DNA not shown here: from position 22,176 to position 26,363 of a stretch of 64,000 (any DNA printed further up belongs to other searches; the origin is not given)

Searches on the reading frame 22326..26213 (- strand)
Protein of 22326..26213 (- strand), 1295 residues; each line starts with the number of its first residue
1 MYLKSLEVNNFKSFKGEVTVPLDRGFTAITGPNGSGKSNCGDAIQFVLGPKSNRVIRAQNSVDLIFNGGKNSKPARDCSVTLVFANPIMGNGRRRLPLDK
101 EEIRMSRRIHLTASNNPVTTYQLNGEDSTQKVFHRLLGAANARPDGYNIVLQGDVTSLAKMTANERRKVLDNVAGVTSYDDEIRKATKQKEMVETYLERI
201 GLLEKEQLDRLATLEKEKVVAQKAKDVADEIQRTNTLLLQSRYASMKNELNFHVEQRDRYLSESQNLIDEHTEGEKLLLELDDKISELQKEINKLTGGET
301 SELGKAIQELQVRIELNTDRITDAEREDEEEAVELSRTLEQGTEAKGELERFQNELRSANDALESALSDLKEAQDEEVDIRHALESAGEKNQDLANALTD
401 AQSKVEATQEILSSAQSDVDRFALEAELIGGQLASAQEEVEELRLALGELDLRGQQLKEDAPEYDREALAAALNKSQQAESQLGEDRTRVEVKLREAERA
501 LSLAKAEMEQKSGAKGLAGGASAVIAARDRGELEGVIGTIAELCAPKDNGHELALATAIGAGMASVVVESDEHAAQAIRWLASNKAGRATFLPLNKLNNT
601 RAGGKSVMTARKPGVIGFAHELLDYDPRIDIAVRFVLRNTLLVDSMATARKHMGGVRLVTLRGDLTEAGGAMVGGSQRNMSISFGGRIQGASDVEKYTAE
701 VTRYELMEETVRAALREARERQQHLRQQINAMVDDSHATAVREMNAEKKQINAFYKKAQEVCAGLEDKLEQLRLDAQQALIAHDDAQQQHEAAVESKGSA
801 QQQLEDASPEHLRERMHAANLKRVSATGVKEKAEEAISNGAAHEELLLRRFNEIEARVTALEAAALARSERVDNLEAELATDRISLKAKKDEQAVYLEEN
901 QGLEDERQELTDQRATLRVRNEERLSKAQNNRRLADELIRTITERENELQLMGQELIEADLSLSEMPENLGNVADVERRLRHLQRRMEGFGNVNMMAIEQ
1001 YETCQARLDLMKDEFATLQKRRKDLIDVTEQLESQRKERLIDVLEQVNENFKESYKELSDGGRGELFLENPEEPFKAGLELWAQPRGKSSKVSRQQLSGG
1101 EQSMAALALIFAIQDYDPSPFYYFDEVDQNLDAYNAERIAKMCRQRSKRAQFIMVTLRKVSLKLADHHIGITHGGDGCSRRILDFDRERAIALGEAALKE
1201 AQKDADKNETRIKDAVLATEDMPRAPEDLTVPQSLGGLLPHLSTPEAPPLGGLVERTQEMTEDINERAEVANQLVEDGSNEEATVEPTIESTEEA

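Call 66: search_protein_families(library=pfam, proteins=[window:22326-26213:-], max_evalue=0.001)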
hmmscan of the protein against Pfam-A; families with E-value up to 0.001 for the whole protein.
window:22326-26213:- (1295 aa): 6 families
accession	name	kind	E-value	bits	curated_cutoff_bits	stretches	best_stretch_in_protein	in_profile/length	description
PF02463.25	SMC_N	-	5.1e-61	206.3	40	1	2-1179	1-219/220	RecF/RecN/SMC N terminal domain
PF06470.18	SMC_hinge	-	2.1e-26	93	22.5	1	534-651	2-114/116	SMC proteins Flexible Hinge Domain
PF13175.12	AAA_15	-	1.8e-13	51.3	32.1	1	1-389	1-266/374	AAA ATPase domain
PF13555.12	AAA_29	-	8.3e-10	38.7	27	1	3-52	1-50/61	P-loop containing region of AAA domain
PF13304.12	AAA_21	-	1.2e-09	39.1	27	2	1018-1156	178-297/304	AAA domain, putative AbiEii toxin, Type IV TA system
PF13476.12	AAA_23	-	1.3e-06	29.7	27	1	5-294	1-195/201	AAA domain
